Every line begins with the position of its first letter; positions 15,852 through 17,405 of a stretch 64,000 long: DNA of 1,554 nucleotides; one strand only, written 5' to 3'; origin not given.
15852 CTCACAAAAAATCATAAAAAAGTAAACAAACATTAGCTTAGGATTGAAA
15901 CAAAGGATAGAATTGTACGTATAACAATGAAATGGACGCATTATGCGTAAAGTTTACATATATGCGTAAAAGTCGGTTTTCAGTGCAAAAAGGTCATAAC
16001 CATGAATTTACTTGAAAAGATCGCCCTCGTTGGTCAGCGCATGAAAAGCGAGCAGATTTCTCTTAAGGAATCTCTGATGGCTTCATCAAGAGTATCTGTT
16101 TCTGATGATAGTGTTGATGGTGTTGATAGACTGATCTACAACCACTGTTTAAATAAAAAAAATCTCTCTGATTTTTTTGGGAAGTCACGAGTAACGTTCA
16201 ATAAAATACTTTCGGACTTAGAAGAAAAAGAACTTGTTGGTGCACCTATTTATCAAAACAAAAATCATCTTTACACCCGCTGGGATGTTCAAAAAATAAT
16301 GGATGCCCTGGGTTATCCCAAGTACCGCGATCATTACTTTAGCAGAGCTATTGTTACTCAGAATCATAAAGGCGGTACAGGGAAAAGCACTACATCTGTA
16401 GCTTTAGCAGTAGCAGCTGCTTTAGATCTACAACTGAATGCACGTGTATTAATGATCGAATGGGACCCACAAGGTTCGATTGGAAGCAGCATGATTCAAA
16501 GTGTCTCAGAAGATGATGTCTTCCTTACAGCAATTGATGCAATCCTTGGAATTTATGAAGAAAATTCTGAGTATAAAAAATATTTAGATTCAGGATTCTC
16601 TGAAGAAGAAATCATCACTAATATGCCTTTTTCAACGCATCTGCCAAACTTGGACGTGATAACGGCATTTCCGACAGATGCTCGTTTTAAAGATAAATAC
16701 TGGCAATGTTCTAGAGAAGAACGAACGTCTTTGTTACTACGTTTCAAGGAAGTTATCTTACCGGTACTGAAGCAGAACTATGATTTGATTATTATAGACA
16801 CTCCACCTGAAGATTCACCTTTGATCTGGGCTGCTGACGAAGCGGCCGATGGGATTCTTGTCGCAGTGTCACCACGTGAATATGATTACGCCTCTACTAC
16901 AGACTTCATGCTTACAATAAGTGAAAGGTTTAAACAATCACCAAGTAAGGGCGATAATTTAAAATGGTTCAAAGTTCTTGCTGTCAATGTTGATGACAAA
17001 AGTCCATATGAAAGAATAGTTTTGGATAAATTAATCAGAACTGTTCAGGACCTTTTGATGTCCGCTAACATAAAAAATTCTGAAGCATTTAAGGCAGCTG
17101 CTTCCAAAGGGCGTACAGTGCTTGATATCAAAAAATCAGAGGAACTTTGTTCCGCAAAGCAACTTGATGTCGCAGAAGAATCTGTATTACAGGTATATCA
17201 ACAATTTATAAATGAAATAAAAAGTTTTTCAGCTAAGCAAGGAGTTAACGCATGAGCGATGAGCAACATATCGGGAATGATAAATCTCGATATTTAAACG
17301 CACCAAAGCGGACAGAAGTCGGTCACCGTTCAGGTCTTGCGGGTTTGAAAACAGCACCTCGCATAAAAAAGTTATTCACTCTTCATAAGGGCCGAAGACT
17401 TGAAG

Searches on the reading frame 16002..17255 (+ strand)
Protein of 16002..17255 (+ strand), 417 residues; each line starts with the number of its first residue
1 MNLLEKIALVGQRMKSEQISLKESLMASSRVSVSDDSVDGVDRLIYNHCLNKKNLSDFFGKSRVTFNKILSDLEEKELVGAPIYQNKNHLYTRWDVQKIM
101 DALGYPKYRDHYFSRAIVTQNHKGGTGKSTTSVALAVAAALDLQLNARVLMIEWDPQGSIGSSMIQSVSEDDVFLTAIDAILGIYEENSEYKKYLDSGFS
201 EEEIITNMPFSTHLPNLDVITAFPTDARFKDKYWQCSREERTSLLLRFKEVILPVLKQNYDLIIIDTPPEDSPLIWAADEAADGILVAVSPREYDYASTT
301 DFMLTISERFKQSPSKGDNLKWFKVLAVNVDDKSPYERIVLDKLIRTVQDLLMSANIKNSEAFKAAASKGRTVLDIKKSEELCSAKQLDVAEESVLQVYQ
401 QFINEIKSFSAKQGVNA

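Call 8: search_protein_families(library=pfam, proteins=[window:16002-17255:+], max_evalue=0.01)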
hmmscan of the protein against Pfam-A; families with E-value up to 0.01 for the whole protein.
window:16002-17255:+ (417 aa): 6 families
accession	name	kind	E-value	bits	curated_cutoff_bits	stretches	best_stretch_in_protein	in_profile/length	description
PF13614.12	AAA_31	-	2.2e-20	73.8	27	1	115-308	2-166/177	AAA domain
PF01656.29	CbiA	-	2.5e-10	40.8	25.4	1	117-372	1-124/125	CobQ/CobB/MinD/ParA nucleotide binding domain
PF09140.17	MipZ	-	1.1e-09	38.4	20.7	2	116-140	2-26/262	ATPase MipZ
PF02374.21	ArsA_ATPase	-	6.9e-07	29.2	24.3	1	121-269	7-134/305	Anion-transporting ATPase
PF10609.15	ParA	-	0.00087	19.2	27.1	0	116-160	5-46/246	NUBPL iron-transfer P-loop NTPase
PF13545.12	HTH_Crp_2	-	0.0082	16.5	27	0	50-79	23-52/70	Crp-like helix-turn-helix domain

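Call 9: search_protein_families(library=ncbifam, proteins=[window:16002-17255:+], max_evalue=0.01)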
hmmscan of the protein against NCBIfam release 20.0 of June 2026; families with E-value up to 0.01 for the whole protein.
window:16002-17255:+ (417 aa): 14 families
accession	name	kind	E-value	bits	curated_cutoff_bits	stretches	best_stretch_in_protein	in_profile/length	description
NF041546.1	ParA_partition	equivalog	7.3e-25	87.7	180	2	254-380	71-191/203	ParA family partition ATPase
TIGR03453.1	partition_RepA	equivalog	5.8e-22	78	348.45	1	115-407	105-382/387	plasmid partitioning protein RepA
NF041283.1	PrgP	equivalog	3.4e-13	49.6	400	1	115-370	3-235/297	ParA superfamily DNA segregation protein PrgP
NF010443.0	PRK13869.1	subfamily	4.2e-12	45.6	446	1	108-395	115-387/405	plasmid-partitioning protein RepA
NF010259.0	PRK13705.1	equivalog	1.1e-07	31.2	725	1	111-311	103-286/388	plasmid-partitioning protein SopA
TIGR03371.1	cellulose_yhjQ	equivalog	2.2e-06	27.4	157.85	0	258-376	113-224/246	cellulose biosynthesis protein BcsQ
TIGR00345.1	GET3_arsA_TRC40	subfamily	8.9e-06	25.4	135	1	123-180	5-59/299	TRC40/GET3/ArsA family transport-energizing ATPase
TIGR01968.1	minD_bact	equivalog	0.00018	20.9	212.9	0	115-155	2-39/261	septum site-determining protein MinD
TIGR01007.1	eps_fam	subfamily_domain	0.00022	20.8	108.05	0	121-269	24-137/204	polysaccharide biosynthesis tyrosine autokinase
TIGR03815.1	CpaE_hom_Actino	equivalog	0.00036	19.8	154.45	0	122-159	119-153/340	septum site-determining protein Ssd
TIGR01969.1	minD_arch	subfamily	0.0012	18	201.75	0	116-153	2-36/251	cell division ATPase MinD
TIGR01281.1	DPOR_bchL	equivalog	0.0019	17.6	345.15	0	122-158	7-40/268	ferredoxin:protochlorophyllide reductase (ATP-dependent) iron-sulfur ATP-binding protein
NF053622.1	ATPseBagAMYCTU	equivalog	0.0035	16.8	400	0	122-160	14-49/325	ATPase BagA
NF053621.1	ATPseBagBMYCTU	equivalog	0.0096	15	521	0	117-142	14-39/371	ATPase BagB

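Call 19: search_dna_similar(query=window:16002-17255:+, collection=plasmids, mode=protein, max_rows=60, rows=spread, max_evalue=1e-20)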
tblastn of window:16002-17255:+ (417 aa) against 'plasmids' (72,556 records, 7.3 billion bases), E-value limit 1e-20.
Records with a match: 2193; places in all: 2199; records where one place covers at least 80% of the query: 2181.
Best place of each record, by identity: >=99% 1118; 95-99% 2; 90-95% 5; 80-90% 392; 60-80% 605; <60% 71.
By first word of the organism name: Klebsiella 640; Escherichia 517; Salmonella 423; Enterobacter 294; Citrobacter 147; Vibrio 46; Raoultella 28; Providencia 25; Leclercia 15; Serratia 8; and 25 more.
By predicted mobility (MOB-suite, as given by PLSDB): conjugative 1848; non-mobilizable 280; mobilizable 65.
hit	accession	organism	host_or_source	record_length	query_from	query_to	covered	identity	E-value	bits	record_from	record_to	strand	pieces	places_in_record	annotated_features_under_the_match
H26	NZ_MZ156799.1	Enterobacter cloacae complex sp.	-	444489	1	417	100%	100.0%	0e+0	793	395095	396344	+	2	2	none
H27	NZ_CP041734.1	Enterobacter hormaechei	-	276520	1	417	100%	100.0%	0e+0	791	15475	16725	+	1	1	ParA family protein | ParB family protein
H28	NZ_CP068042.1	Escherichia coli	Bovine,cell culture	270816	1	417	100%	100.0%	0e+0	791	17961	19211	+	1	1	ParA family protein | ParB family protein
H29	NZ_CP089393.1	Klebsiella oxytoca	Homo sapiens,urine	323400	1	417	100%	100.0%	0e+0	791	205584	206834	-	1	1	ParA family protein | ParB family protein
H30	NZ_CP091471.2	Klebsiella michiganensis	Homo sapiens,respiratory culture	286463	1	417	100%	100.0%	0e+0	791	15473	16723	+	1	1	ParA family protein | ParB family protein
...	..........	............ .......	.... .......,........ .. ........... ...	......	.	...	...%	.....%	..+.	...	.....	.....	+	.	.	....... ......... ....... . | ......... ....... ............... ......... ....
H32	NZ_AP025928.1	Enterobacter hormaechei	Homo sapiens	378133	1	417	100%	100.0%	0e+0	791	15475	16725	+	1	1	ParA family protein | ParB family protein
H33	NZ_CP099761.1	Salmonella enterica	Homo sapiens,whole genome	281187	1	417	100%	100.0%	0e+0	791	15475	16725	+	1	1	ParA family protein | ParB family protein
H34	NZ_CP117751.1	Enterobacter hormaechei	Homo sapiens,blood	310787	1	417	100%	100.0%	0e+0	791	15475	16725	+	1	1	ParA family protein | ParB family protein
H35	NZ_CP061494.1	Enterobacter hormaechei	Goose,stool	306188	1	417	100%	100.0%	0e+0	791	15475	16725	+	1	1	ParA family protein | ParB family protein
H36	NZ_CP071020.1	Enterobacter hormaechei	Homo sapiens,Chromosome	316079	1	417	100%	100.0%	0e+0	791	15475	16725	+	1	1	ParA family protein | ParB family protein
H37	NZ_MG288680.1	Klebsiella pneumoniae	-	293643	1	417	100%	100.0%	0e+0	791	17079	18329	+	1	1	ParA family protein | ParB family protein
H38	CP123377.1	Enterobacter ludwigii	Homo sapiens,rectal screening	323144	1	417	100%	100.0%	0e+0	791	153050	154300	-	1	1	ParA family protein | ParB family protein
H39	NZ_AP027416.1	Escherichia coli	Sus scrofa,cell culture,feces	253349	1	417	100%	100.0%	0e+0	791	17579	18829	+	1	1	ParA family protein | ParB family protein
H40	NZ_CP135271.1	Enterobacter hormaechei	horse,cell culture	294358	1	417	100%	100.0%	0e+0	791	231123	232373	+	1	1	ParA family protein | ParB family protein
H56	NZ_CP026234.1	Citrobacter freundii complex sp. CFNIH4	-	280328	1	417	100%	89.4%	0e+0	720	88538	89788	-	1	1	ParA family protein | ParB family protein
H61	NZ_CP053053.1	Salmonella enterica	swine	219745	1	416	100%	89.4%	0e+0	718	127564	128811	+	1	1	ParA family protein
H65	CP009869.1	Pantoea sp. PSNIH2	hand rail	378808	1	417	100%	88.2%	0e+0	705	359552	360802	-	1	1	plasmid partitioning protein ParA | peptide transporter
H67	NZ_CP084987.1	Klebsiella pneumoniae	Homo sapiens,blood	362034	1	414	99%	64.3%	1e-166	525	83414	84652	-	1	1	ParA family protein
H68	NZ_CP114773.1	Raoultella planticola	Homo sapiens,cell ...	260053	1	413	99%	64.2%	5e-165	520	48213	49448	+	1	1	ParA family protein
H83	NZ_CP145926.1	Providencia hangzhouensis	Homo sapiens,urine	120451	1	390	94%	61.0%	4e-155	492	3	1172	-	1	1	none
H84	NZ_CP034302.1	Vibrio parahaemolyticus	Penaeus vannamei,AHPND infected ...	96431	1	412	99%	36.1%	1e-63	228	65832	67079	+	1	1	ParA family protein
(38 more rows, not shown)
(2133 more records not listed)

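Call 20: get_annotated_region(hit=H61, flank=5000)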
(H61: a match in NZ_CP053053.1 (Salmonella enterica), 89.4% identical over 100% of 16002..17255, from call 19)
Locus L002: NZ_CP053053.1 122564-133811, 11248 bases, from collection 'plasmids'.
description: Salmonella enterica subsp. enterica serovar Typhimurium strain CVM 28321-a plasmid p28321a-1, complete sequence
organism: Salmonella enterica (NCBI taxid 90371)
taxonomy: Bacteria; Pseudomonadota; Gammaproteobacteria; Enterobacterales; Enterobacteriaceae; Salmonella; Salmonella enterica
host: -; source: swine; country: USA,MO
typing (MOB-suite, as given by PLSDB): conjugative; replicon IncFIA,IncQ1; relaxase MOBH; mating-pair formation MPF_F
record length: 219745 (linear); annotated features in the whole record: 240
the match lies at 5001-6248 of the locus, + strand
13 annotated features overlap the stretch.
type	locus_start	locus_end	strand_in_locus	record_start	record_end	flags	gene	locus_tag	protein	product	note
CDS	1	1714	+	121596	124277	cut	trhC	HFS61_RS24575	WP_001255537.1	IncHI-type conjugal transfer ATPase TrhC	-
CDS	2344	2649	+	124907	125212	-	-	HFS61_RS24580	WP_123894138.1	hypothetical protein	-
CDS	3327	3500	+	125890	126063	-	-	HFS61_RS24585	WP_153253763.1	hypothetical protein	-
CDS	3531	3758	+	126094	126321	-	-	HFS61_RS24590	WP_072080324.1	hypothetical protein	-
CDS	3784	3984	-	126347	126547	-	-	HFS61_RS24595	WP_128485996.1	hypothetical protein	-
CDS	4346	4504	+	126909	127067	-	-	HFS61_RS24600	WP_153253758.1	hypothetical protein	-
CDS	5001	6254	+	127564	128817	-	-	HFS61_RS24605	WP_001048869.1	ParA family protein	-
CDS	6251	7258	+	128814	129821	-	-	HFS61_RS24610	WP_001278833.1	ParB family protein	-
CDS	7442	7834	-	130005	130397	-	-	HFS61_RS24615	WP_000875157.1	hypothetical protein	-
CDS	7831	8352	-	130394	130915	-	-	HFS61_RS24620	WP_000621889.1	hypothetical protein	-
CDS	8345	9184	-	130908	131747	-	-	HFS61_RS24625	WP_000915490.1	hypothetical protein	-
CDS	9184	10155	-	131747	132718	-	-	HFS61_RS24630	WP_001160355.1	metallophosphoesterase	-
CDS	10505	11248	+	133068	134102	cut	parM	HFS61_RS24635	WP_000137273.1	plasmid segregation protein ParM domain-containing protein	-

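Call 21: get_annotated_region(hit=H56, flank=5000)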
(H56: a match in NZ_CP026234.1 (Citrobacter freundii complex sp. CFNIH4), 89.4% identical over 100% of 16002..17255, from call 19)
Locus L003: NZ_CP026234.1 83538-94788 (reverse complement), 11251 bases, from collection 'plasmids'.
description: Citrobacter freundii complex sp. CFNIH4 plasmid pCFR-4109, complete sequence
organism: Citrobacter freundii complex sp. CFNIH4 (NCBI taxid 2077148)
taxonomy: Bacteria; Pseudomonadota; Gammaproteobacteria; Enterobacterales; Enterobacteriaceae; Citrobacter; Citrobacter freundii complex sp. CFNIH4
host: -; source: -; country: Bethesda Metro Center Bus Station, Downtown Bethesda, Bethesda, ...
typing (MOB-suite, as given by PLSDB): conjugative; replicon Col(VCM04); relaxase MOBH; mating-pair formation MPF_T
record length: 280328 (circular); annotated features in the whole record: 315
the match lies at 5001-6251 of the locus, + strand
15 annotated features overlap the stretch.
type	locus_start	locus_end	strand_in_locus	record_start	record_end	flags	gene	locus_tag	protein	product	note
CDS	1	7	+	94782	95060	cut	-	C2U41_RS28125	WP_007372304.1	hypothetical protein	-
CDS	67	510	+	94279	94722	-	-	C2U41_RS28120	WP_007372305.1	hypothetical protein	-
CDS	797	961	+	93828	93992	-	-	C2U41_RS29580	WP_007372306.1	hypothetical protein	-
CDS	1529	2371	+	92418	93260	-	-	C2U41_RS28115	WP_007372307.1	HNH endonuclease signature motif containing protein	-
CDS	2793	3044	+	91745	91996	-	-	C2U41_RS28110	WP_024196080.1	hypothetical protein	-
CDS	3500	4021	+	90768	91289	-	-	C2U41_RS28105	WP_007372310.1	hypothetical protein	-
CDS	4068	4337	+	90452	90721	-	-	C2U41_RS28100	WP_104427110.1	hypothetical protein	-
CDS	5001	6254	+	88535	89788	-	-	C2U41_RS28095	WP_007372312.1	ParA family protein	-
CDS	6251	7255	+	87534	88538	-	-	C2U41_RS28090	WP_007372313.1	ParB family protein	-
CDS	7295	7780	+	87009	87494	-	-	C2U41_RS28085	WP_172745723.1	hypothetical protein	-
CDS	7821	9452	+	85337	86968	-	-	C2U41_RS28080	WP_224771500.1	ATP-binding protein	-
CDS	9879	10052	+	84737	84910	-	-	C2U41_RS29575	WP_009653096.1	hypothetical protein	-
CDS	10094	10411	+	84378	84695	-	-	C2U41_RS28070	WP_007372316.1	hypothetical protein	-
CDS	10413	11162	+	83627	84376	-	-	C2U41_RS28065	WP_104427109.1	hypothetical protein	-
CDS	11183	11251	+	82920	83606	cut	-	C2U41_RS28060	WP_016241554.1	hypothetical protein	-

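Call 22: get_annotated_region(hit=H65, flank=5000)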
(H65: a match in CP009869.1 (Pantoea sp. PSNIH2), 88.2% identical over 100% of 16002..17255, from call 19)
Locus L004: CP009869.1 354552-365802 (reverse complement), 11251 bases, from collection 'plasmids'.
description: Pantoea sp. PSNIH2 plasmid pPSP-75c, complete sequence
organism: Pantoea sp. PSNIH2 (NCBI taxid 1484157)
taxonomy: Bacteria; Pseudomonadota; Gammaproteobacteria; Enterobacterales; Erwiniaceae; Pantoea; Pantoea sp. PSNIH2
host: -; source: hand rail; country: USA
typing (MOB-suite, as given by PLSDB): conjugative; replicon IncHI1A,IncP; relaxase MOBH,MOBP; mating-pair formation MPF_F
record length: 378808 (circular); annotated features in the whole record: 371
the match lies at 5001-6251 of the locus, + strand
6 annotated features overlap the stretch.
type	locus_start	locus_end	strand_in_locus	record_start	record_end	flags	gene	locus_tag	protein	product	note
CDS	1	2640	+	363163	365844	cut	-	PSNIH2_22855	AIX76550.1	ATPase AAA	-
CDS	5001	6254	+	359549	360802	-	-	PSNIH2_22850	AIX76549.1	plasmid partitioning protein ParA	-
CDS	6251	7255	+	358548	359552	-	-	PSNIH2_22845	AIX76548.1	peptide transporter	-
CDS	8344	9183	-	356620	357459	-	-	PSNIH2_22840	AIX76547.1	hypothetical protein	-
CDS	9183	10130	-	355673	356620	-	-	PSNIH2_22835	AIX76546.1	hypothetical protein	-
CDS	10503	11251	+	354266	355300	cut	-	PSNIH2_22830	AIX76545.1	stbA family protein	-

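Call 23: get_annotated_region(hit=H67, flank=5000)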
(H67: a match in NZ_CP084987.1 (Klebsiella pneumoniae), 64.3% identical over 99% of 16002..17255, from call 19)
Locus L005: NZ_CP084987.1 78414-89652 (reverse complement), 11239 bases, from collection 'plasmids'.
description: Klebsiella pneumoniae strain KP18-2110-2 plasmid pKP18-2110-2-1, complete sequence
organism: Klebsiella pneumoniae (NCBI taxid 573)
taxonomy: Bacteria; Pseudomonadota; Gammaproteobacteria; Enterobacterales; Enterobacteriaceae; Klebsiella; Klebsiella pneumoniae
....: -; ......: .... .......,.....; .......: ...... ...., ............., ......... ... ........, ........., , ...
typing (MOB-suite, as given by PLSDB): conjugative; replicon IncQ1,IncU; relaxase MOBH; mating-pair formation MPF_F
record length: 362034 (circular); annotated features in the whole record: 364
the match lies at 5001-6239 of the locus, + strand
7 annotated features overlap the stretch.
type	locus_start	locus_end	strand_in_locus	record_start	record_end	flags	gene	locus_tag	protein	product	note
CDS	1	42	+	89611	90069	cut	-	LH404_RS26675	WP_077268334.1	hypothetical protein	-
CDS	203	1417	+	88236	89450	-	-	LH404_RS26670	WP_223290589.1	Ig-like domain repeat protein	-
CDS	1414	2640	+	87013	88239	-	-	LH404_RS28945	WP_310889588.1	Ig-like domain-containing protein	-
CDS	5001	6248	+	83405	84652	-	-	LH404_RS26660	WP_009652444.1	ParA family protein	-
CDS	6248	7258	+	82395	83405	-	-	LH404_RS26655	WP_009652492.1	ParB family protein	-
CDS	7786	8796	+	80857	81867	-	-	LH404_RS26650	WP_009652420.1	hypothetical protein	-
CDS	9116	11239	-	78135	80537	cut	-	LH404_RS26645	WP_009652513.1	Ig-like domain-containing protein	-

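Call 24: get_annotated_region(hit=H68, flank=5000)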
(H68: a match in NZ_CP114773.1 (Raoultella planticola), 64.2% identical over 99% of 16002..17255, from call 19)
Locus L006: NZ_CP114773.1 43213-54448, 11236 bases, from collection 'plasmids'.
description: Raoultella planticola strain RP_3045 plasmid p3045-1, complete sequence
organism: Raoultella planticola (NCBI taxid 575)
taxonomy: Bacteria; Pseudomonadota; Gammaproteobacteria; Enterobacterales; Enterobacteriaceae; Raoultella; Raoultella planticola
host: -; source: Homo sapiens,cell culture,Bronchoalveolar lavage fluid,bronchoalveolar lavage fluid; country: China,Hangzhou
typing (MOB-suite, as given by PLSDB): non-mobilizable; replicon IncU; mating-pair formation MPF_F
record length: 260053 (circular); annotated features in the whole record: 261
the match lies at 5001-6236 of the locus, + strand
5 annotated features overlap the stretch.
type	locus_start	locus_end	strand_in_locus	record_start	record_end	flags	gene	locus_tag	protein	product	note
CDS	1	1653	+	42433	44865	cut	-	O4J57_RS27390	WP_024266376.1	Ig-like domain-containing protein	-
CDS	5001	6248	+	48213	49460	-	-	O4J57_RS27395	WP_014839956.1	ParA family protein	-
CDS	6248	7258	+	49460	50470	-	-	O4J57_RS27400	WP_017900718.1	ParB family protein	-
CDS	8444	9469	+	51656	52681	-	-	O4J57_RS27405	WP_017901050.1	hypothetical protein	-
CDS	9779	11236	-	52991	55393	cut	-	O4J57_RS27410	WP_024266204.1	Ig-like domain-containing protein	-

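Call 25: get_annotated_region(hit=H84, flank=5000)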
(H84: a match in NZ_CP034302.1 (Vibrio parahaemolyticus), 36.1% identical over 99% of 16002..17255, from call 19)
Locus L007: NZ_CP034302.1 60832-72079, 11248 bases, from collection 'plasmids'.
description: Vibrio parahaemolyticus strain 20160303005-1 plasmid pVPSD2016-3, complete sequence
organism: Vibrio parahaemolyticus (NCBI taxid 670)
taxonomy: Bacteria; Pseudomonadota; Gammaproteobacteria; Vibrionales; Vibrionaceae; Vibrio; Vibrio parahaemolyticus
host: -; source: Penaeus vannamei,AHPND infected Litopenaeus vannamei; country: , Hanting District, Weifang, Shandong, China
typing (MOB-suite, as given by PLSDB): non-mobilizable; mating-pair formation MPF_F
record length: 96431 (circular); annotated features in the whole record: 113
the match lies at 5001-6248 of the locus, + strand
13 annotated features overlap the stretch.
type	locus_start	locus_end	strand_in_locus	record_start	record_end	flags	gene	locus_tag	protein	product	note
CDS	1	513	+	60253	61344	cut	-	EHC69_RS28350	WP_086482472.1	DUF6094 domain-containing protein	-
CDS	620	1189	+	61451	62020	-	-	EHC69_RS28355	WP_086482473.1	hypothetical protein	-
CDS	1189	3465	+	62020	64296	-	-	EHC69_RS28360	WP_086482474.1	SNF2-related protein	-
CDS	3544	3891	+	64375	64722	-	-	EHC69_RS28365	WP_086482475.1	hypothetical protein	-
CDS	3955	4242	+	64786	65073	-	-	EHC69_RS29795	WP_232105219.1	hypothetical protein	-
CDS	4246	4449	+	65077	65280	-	-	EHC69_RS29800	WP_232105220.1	hypothetical protein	-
CDS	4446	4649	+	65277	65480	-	-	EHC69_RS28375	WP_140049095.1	hypothetical protein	-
CDS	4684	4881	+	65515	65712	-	-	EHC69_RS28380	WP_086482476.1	hypothetical protein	-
CDS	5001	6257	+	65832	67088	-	-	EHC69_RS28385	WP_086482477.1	ParA family protein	-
CDS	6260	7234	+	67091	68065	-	-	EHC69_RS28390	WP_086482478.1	hypothetical protein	-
CDS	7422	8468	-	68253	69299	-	-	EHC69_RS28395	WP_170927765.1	replication initiation protein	GO:0006270 - DNA replication initiation [Evidence IEA]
CDS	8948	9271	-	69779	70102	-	-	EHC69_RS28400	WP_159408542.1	helix-turn-helix transcriptional regulator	-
CDS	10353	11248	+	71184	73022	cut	mobH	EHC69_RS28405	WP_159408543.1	MobH family relaxase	-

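Call 33: search_solved_structures(query=window:16002-17255:+, max_evalue=0.001, show_alignments=2)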
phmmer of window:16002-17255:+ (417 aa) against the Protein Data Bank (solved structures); distinct sequences matched with E-value up to 0.001: 13.
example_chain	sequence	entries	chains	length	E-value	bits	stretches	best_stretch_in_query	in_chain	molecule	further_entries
7npd_A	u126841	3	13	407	5e-37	131.2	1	66-396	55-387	Walker A-type ATPase | AAA family ATPase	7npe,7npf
3ez2_A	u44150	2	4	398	2.9e-12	49.7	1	63-315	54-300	Plasmid partition protein A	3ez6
3ez7_A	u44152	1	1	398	4e-12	49.2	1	66-315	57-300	Plasmid partition protein A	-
3ez9_A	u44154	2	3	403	3.6e-11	46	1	96-317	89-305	ParA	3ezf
1wcv_1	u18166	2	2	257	3.8e-10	42.7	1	115-163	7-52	SEGREGATION PROTEIN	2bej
6iub_A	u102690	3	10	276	2e-09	40.3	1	112-304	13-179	SpoOJ regulator (Soj)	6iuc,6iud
4pfs_A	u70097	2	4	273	2.2e-09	40.1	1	108-183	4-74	Cobyrinic Acid a,c-diamide synthase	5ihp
5if9_A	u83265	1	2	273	3.1e-09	39.7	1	108-183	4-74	Cobyrinic Acid a,c-diamide synthase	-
2bek_A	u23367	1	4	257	4.9e-09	39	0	257-308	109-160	SEGREGATION PROTEIN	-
8ray_B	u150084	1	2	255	1.5e-08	37.4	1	115-182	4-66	ParA family protein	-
8jmj_A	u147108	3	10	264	6.2e-08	35.4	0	205-304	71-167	SpoOJ regulator (Soj)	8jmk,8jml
2oze_A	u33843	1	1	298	4.8e-05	25.9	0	241-310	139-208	Orf delta'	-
5u1j_B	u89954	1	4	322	0.00098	21.6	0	113-166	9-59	Uncharacterized protein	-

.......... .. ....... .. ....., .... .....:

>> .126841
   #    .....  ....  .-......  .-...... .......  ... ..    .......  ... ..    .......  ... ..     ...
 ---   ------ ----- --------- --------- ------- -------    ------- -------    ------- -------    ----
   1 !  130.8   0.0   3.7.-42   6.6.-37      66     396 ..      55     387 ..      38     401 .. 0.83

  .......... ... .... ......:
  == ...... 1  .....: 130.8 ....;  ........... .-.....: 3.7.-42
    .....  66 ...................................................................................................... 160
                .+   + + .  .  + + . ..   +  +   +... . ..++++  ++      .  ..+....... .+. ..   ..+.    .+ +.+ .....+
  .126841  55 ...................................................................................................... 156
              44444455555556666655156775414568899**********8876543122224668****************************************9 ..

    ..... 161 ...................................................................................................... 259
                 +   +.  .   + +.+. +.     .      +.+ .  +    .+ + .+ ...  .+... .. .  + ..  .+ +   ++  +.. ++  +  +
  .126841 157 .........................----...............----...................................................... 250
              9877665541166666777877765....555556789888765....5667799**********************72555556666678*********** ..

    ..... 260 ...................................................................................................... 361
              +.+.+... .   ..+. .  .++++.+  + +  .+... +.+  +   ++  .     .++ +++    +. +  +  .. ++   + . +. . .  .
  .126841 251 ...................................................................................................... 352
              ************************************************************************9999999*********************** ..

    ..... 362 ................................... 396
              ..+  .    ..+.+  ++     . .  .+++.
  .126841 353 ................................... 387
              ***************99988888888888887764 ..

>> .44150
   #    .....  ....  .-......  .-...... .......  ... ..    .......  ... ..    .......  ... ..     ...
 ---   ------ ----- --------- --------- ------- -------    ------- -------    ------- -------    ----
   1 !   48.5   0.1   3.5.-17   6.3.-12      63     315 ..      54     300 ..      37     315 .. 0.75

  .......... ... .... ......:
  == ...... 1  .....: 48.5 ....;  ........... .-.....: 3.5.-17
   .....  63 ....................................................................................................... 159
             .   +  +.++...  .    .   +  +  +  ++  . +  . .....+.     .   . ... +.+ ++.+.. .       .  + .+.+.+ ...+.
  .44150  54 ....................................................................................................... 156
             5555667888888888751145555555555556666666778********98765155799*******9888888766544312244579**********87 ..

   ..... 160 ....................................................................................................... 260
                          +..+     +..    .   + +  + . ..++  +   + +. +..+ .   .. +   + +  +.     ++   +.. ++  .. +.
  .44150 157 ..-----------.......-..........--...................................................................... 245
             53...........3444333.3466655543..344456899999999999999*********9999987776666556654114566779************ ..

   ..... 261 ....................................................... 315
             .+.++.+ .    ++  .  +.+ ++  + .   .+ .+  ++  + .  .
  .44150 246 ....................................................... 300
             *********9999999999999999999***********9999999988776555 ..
